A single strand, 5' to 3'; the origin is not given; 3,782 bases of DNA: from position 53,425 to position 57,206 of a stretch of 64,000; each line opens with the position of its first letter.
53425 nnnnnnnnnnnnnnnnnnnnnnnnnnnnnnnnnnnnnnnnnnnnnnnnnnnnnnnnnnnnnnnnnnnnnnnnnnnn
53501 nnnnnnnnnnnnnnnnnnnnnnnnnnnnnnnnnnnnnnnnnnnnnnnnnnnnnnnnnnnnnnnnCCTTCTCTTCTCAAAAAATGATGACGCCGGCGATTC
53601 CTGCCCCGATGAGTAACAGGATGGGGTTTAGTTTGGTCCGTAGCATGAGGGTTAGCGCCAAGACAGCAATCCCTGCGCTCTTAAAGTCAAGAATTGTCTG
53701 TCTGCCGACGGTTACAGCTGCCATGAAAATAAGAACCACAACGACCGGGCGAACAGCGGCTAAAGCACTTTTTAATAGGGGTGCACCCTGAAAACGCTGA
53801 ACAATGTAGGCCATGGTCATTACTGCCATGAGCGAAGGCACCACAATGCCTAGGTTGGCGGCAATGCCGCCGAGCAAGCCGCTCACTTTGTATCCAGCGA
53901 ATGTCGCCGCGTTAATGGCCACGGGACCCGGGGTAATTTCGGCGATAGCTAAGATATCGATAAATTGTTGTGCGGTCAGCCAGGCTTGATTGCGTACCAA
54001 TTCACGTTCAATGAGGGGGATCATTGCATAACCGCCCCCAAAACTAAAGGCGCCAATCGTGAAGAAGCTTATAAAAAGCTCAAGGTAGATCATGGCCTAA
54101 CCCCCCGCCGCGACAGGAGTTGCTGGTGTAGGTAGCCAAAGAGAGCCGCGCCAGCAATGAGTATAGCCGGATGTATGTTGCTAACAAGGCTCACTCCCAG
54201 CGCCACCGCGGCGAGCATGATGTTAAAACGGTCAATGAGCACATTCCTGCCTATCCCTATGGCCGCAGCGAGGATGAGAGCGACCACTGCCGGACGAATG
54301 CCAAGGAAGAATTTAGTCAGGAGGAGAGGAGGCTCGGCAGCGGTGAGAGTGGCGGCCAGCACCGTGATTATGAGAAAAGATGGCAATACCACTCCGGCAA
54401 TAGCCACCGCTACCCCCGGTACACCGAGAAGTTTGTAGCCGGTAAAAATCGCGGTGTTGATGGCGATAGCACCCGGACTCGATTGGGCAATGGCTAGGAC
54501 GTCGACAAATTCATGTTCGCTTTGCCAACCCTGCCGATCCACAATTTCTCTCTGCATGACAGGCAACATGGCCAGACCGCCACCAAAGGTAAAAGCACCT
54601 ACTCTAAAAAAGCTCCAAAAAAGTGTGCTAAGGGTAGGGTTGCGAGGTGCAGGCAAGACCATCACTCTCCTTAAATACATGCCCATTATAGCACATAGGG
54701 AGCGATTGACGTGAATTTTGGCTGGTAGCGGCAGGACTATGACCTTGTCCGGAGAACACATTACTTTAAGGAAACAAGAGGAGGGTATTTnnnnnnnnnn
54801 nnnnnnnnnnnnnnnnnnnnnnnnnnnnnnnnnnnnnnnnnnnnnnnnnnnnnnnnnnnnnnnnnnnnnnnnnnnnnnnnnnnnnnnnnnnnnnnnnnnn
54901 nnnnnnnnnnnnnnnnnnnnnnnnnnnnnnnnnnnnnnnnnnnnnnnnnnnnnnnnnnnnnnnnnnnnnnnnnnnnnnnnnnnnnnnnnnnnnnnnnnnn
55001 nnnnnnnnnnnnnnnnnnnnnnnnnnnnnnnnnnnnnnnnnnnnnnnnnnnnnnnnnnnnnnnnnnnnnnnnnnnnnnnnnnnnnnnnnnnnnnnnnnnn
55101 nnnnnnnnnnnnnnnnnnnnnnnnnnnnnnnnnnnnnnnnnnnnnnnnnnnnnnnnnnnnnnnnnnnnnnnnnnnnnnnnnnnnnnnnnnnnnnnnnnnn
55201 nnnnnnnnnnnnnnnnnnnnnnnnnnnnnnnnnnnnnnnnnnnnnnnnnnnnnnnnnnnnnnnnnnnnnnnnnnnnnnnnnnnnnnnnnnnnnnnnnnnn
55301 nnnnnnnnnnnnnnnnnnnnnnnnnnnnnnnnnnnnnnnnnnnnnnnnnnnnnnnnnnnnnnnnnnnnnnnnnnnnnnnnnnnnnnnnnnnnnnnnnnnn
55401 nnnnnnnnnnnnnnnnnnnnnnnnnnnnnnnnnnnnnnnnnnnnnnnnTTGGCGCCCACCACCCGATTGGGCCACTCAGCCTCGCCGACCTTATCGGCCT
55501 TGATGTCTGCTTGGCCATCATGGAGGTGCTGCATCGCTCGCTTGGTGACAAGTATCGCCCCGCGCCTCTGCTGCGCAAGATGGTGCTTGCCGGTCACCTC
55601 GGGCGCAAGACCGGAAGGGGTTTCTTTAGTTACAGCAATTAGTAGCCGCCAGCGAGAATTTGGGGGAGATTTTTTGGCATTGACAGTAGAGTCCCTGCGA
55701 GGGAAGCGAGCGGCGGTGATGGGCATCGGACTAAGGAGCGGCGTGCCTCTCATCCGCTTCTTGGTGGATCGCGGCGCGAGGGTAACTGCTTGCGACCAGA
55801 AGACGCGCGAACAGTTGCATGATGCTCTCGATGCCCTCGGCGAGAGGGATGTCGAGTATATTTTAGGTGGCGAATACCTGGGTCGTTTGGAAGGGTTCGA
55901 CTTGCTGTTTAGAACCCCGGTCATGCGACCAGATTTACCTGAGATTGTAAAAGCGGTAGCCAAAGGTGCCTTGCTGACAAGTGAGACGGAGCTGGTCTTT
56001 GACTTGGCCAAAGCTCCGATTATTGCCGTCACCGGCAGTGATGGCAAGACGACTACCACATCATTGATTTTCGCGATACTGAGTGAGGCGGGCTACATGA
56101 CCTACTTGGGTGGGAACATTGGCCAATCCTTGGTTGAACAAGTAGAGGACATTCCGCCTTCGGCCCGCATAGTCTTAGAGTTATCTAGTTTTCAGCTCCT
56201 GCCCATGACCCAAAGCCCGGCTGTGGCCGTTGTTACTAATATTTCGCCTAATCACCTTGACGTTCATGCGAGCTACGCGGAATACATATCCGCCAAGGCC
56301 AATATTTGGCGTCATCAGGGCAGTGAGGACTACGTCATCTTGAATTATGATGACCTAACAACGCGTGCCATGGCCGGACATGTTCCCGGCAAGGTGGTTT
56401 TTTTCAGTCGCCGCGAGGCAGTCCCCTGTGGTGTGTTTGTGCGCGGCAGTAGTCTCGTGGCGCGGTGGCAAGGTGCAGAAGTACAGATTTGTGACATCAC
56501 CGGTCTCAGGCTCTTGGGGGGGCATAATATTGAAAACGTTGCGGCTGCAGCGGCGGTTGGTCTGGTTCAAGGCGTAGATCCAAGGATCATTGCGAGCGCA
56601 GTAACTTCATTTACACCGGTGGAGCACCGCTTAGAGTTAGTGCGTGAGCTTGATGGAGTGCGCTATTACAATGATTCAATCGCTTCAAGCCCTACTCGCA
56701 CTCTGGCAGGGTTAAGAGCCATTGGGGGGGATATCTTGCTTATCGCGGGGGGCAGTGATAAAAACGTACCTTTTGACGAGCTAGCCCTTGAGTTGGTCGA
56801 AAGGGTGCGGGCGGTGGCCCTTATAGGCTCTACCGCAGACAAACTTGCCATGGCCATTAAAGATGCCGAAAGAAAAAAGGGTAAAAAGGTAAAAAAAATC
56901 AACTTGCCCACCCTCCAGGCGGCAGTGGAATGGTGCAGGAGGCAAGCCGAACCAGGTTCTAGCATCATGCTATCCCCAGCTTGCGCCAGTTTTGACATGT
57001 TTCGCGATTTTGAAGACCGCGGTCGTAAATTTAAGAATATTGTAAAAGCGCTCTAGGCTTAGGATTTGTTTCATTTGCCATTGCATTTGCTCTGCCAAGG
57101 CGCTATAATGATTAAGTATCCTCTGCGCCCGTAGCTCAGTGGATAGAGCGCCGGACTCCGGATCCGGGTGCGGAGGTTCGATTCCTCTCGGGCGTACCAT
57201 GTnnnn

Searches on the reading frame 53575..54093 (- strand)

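Call 89: search_protein_families(library=pfam, proteins=[window:53575-54093:-], max_evalue=0.00001)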
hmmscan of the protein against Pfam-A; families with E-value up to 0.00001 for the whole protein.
window:53575-54093:- (172 aa): 1 family
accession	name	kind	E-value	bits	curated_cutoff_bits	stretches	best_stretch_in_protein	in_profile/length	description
PF02417.20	Chromate_transp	-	2.8e-50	171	28.6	1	4-169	1-166/166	Chromate transporter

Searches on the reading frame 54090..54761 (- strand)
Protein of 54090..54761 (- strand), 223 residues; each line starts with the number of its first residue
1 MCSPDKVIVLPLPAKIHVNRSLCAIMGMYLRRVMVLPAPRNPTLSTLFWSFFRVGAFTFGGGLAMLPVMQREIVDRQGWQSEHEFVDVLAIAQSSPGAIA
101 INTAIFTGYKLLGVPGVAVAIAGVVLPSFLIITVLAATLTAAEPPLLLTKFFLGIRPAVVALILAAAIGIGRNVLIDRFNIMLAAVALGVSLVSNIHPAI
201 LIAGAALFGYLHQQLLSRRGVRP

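Call 89: search_protein_families(library=pfam, proteins=[window:54090-54761:-], max_evalue=0.00001)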
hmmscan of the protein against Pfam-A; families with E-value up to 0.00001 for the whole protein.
window:54090-54761:- (223 aa): 1 family
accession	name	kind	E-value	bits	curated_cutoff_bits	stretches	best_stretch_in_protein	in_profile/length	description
PF02417.20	Chromate_transp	-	5.3e-48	163.6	28.6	1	46-210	2-166/166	Chromate transporter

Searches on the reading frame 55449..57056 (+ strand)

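Call 89: search_protein_families(library=pfam, proteins=[window:55449-57056:+], max_evalue=0.00001)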
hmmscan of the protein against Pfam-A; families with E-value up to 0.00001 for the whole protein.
window:55449-57056:+ (535 aa): 3 families
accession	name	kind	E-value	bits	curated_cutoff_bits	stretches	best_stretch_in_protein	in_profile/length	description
PF08245.18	Mur_ligase_M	-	6.1e-28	98.6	24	1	194-370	1-199/200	Mur ligase middle domain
PF02875.26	Mur_ligase_C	-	1.1e-10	42.9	28.4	1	393-512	1-127/127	Mur ligase, glutamate ligase domain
PF21799.2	MurD-like_N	-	3e-06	27.9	27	1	87-174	2-84/88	Mur ligase MurD-like, N-terminal domain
